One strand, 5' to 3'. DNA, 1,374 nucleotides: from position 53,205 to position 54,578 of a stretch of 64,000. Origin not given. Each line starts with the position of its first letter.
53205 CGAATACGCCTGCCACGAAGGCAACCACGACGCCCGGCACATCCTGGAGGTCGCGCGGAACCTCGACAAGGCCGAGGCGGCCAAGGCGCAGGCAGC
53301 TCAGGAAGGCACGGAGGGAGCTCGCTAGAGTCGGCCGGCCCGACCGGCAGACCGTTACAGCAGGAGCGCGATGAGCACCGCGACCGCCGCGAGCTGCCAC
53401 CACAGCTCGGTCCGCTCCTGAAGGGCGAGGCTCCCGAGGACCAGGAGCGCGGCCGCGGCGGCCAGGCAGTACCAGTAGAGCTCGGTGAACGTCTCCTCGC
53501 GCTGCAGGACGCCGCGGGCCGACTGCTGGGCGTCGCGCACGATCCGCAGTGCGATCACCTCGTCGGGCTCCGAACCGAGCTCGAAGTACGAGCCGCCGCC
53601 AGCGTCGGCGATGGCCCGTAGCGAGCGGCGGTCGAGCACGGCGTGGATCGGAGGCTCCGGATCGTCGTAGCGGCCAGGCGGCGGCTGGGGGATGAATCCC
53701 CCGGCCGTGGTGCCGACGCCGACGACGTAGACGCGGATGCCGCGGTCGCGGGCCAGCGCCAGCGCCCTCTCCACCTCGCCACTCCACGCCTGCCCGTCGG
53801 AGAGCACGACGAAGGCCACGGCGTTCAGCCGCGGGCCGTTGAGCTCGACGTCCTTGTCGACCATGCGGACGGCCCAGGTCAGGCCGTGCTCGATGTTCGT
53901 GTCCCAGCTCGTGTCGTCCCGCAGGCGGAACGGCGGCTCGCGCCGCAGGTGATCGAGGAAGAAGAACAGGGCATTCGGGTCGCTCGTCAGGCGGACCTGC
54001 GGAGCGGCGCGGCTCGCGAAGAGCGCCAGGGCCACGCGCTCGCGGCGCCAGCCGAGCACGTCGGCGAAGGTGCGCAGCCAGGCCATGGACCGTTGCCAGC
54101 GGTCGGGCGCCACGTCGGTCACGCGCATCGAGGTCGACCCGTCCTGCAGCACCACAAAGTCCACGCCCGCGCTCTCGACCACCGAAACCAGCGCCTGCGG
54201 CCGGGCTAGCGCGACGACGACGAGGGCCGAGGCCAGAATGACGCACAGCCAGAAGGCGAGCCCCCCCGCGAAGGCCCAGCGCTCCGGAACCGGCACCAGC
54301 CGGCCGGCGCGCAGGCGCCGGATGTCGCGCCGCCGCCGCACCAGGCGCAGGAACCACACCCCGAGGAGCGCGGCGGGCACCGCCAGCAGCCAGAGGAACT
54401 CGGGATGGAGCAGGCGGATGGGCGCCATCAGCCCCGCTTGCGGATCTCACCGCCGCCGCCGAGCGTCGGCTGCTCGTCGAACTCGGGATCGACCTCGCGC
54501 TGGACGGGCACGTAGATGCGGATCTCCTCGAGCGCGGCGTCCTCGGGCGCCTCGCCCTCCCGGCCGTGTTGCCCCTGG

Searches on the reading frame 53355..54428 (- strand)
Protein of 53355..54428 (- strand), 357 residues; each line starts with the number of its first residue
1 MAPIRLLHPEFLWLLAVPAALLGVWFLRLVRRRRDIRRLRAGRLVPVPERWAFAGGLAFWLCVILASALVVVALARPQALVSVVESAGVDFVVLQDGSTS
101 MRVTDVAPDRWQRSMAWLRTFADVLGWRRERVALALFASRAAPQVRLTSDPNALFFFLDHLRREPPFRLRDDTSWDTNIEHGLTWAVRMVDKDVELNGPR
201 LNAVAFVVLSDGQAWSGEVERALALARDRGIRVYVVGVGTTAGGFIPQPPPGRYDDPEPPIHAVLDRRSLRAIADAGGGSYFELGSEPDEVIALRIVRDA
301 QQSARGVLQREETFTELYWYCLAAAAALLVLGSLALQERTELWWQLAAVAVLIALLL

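Call 50: search_protein_families(library=pfam, proteins=[window:53355-54428:-], max_evalue=0.00001)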
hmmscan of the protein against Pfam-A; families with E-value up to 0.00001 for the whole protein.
window:53355-54428:- (357 aa): 2 families
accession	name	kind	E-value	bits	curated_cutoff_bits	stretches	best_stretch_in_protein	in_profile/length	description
PF00092.34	VWA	-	4.3e-10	40.5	23.8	1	90-240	1-141/174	von Willebrand factor type A domain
PF13519.12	VWA_2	-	8.2e-09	36.5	27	1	92-212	2-106/107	von Willebrand factor type A domain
